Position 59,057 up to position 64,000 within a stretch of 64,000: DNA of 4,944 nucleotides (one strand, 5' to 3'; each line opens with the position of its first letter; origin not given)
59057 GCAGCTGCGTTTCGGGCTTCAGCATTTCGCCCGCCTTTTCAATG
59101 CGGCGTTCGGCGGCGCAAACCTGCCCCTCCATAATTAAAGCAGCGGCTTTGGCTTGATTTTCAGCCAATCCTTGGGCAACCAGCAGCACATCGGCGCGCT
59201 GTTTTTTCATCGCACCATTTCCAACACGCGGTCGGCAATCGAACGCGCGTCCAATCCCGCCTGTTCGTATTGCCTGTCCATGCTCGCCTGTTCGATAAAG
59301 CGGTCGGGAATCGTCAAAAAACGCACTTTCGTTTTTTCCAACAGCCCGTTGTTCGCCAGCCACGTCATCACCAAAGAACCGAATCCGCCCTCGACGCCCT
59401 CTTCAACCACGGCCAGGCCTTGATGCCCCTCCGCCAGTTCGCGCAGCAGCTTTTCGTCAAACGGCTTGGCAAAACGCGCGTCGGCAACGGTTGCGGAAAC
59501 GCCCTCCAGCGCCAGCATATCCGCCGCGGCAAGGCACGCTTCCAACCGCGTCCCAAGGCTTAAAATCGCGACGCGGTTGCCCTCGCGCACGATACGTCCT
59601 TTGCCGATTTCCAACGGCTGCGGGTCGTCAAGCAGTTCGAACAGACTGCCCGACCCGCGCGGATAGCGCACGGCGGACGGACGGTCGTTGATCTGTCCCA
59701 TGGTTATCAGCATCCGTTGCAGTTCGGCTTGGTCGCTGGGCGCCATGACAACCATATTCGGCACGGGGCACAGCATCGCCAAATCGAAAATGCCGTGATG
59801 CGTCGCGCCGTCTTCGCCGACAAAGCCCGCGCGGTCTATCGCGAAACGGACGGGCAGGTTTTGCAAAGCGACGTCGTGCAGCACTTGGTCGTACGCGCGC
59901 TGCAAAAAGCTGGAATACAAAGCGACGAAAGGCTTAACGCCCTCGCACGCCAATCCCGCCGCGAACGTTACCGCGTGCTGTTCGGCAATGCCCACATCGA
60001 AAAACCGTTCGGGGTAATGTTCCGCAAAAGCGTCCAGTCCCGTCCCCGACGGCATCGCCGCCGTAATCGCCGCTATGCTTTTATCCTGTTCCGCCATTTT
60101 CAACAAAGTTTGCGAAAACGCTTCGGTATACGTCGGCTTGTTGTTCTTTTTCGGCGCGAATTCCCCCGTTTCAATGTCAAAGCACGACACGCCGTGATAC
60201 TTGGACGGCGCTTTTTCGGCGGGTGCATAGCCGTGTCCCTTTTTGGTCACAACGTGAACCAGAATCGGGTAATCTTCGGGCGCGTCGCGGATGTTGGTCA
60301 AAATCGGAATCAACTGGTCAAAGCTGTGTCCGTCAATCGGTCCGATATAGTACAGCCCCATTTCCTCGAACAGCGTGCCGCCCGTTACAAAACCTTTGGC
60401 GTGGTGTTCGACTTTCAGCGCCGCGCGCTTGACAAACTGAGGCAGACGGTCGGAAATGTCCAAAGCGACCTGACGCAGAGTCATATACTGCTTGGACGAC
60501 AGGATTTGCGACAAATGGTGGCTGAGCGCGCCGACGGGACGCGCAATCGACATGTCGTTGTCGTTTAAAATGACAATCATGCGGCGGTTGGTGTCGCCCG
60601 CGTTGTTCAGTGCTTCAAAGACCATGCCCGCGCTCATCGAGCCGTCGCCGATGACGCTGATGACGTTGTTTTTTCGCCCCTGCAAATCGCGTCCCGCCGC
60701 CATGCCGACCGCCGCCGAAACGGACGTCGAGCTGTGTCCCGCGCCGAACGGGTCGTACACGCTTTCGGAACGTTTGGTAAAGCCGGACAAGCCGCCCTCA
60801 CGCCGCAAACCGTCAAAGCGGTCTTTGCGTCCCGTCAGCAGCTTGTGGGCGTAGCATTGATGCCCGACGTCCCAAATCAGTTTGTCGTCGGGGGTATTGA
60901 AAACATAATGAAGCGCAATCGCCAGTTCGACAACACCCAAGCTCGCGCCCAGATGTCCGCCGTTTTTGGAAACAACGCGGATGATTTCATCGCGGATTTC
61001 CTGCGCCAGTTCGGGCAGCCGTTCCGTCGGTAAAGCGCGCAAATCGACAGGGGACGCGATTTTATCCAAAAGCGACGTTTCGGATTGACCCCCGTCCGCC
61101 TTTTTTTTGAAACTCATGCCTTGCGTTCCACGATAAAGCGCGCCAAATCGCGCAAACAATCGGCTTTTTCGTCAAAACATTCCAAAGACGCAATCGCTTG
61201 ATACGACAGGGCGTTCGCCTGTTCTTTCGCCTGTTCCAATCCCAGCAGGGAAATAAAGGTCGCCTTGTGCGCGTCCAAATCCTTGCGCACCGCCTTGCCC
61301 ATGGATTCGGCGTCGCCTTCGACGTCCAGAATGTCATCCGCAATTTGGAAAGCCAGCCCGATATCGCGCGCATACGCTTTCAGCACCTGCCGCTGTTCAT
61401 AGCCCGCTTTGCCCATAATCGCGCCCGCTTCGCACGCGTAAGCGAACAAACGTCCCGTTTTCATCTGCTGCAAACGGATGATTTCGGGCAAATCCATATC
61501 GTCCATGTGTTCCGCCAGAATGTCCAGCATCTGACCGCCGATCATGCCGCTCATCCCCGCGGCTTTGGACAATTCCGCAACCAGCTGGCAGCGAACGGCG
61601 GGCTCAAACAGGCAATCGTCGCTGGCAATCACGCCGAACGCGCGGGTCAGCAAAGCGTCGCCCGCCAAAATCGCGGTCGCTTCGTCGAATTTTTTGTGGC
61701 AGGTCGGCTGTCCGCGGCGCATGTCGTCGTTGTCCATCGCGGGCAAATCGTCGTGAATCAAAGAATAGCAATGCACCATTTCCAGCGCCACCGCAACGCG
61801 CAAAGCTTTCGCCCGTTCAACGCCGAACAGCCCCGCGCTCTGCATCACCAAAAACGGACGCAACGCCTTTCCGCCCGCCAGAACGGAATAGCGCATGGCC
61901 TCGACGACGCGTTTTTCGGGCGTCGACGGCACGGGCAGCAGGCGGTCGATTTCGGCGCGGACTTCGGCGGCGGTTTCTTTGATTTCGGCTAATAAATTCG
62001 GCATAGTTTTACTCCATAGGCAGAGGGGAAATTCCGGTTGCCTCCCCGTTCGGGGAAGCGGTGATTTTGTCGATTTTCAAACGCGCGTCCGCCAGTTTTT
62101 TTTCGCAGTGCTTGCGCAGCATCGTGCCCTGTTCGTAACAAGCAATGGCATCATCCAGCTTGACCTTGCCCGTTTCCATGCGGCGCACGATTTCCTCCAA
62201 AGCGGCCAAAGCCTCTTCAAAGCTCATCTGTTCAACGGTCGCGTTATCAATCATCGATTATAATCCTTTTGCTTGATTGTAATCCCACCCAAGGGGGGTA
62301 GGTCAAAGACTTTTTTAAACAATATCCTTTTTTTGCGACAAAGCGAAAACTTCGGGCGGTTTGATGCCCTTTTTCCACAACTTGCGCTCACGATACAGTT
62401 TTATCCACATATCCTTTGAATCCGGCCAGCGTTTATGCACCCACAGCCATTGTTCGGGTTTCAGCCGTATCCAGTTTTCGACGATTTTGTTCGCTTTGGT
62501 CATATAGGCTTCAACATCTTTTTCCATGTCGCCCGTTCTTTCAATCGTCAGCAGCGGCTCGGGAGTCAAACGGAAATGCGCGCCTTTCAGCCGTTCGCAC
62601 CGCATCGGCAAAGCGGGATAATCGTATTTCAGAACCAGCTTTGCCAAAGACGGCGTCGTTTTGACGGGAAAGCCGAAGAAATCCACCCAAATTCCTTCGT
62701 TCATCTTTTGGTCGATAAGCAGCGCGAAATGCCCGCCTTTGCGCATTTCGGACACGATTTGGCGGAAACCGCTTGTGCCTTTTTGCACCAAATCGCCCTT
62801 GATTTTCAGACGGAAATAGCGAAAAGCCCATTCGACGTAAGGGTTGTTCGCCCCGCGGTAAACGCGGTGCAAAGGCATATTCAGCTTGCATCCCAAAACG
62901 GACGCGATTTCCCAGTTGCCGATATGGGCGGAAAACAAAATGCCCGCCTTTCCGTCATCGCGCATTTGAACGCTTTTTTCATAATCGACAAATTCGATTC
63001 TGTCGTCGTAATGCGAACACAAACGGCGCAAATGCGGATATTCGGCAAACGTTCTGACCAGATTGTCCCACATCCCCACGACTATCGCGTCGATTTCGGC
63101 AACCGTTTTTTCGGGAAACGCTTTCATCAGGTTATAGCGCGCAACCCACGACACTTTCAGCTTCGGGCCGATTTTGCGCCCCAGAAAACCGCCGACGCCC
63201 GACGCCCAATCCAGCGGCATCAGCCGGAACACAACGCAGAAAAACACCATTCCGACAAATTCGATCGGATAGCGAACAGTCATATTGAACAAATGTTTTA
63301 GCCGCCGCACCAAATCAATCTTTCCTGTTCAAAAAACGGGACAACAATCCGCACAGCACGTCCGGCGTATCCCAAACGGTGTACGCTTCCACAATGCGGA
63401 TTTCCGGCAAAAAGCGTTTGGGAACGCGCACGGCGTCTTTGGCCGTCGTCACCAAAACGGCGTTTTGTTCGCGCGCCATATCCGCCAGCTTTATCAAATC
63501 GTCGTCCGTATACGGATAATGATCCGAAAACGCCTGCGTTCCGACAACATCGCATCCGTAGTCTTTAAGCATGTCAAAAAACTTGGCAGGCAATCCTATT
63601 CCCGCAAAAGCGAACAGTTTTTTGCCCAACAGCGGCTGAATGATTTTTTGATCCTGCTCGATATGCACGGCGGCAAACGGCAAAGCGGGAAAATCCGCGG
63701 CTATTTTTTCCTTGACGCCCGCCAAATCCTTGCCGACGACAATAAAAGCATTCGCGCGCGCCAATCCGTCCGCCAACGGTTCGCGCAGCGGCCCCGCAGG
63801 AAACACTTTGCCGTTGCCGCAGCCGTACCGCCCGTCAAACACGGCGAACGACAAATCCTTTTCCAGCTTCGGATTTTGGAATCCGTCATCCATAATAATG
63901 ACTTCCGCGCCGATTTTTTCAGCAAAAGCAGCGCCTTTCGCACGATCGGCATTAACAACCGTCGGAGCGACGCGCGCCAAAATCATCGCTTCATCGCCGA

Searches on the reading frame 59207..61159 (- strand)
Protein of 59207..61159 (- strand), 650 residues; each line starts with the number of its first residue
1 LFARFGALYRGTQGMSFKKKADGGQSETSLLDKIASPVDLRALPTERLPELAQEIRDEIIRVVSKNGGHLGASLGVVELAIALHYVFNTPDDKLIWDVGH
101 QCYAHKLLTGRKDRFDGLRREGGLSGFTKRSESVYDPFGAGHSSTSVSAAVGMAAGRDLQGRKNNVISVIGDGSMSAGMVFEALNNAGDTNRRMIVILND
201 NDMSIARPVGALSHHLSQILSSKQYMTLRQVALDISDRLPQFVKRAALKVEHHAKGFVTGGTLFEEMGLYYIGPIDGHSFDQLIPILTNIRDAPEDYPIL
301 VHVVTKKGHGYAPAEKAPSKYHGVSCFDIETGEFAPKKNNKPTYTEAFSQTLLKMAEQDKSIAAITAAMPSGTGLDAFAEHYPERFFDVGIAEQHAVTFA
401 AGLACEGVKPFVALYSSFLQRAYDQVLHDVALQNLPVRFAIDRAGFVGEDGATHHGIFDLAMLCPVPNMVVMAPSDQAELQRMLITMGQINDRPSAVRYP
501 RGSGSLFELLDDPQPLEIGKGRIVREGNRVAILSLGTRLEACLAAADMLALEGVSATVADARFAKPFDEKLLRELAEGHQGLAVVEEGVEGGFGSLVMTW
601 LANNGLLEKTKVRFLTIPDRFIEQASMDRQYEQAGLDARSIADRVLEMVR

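Call 34: search_protein_families(library=pfam, proteins=[window:59207-61159:-], max_evalue=0.00001)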
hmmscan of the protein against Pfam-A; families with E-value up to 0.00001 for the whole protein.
window:59207-61159:- (650 aa): 3 families
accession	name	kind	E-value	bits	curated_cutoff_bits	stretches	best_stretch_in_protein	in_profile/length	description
PF13292.11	DXP_synthase_N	-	2e-117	391.8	21.2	1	31-305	1-274/274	1-deoxy-D-xylulose-5-phosphate synthase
PF02779.29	Transket_pyr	-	1.1e-46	159.2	27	1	341-503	2-171/174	Transketolase, pyrimidine binding domain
PF02780.25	Transketolase_C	-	2.1e-27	96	25.9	1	519-641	1-124/124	Transketolase, C-terminal domain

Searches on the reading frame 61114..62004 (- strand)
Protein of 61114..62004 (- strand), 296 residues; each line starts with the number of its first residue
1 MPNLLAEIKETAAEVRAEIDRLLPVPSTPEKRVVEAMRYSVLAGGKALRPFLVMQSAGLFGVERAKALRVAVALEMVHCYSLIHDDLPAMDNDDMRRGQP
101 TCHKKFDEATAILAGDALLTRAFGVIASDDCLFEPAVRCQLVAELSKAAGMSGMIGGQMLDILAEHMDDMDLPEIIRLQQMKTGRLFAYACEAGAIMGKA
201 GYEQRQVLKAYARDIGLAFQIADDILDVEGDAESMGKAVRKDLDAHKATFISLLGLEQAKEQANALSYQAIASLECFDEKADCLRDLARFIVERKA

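Call 34: search_protein_families(library=pfam, proteins=[window:61114-62004:-], max_evalue=0.00001)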
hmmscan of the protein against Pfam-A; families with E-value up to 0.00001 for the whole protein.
window:61114-62004:- (296 aa): 1 family
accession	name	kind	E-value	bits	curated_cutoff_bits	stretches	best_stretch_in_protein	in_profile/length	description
PF00348.22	polyprenyl_synt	-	4.6e-59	200.1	27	1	31-267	2-231/251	Polyprenyl synthetase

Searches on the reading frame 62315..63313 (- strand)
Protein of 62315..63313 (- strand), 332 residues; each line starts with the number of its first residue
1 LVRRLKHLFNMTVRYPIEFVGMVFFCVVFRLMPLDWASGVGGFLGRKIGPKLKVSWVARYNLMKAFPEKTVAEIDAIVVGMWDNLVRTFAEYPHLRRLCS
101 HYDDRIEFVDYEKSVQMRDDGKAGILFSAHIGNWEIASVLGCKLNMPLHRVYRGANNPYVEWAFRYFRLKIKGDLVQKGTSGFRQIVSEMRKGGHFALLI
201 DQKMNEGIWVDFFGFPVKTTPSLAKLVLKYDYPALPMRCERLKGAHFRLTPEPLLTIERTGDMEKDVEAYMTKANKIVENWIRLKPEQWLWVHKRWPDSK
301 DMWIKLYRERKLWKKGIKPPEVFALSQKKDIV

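Call 34: search_protein_families(library=pfam, proteins=[window:62315-63313:-], max_evalue=0.00001)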
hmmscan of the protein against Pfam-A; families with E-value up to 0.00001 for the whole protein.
window:62315-63313:- (332 aa): 1 family
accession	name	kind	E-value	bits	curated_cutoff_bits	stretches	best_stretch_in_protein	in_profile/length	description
PF03279.18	Lip_A_acyltrans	-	6.3e-50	170.5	22.3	1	12-296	7-293/295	Bacterial lipid A biosynthesis acyltransferase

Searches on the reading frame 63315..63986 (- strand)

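Call 34: search_protein_families(library=pfam, proteins=[window:63315-63986:-], max_evalue=0.00001)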
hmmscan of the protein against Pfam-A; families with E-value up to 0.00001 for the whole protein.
window:63315-63986:- (223 aa): 1 family
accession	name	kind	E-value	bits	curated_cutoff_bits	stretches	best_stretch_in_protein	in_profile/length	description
PF02606.20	LpxK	-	6.7e-52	177.1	27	1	4-191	104-297/328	Tetraacyldisaccharide-1-P 4'-kinase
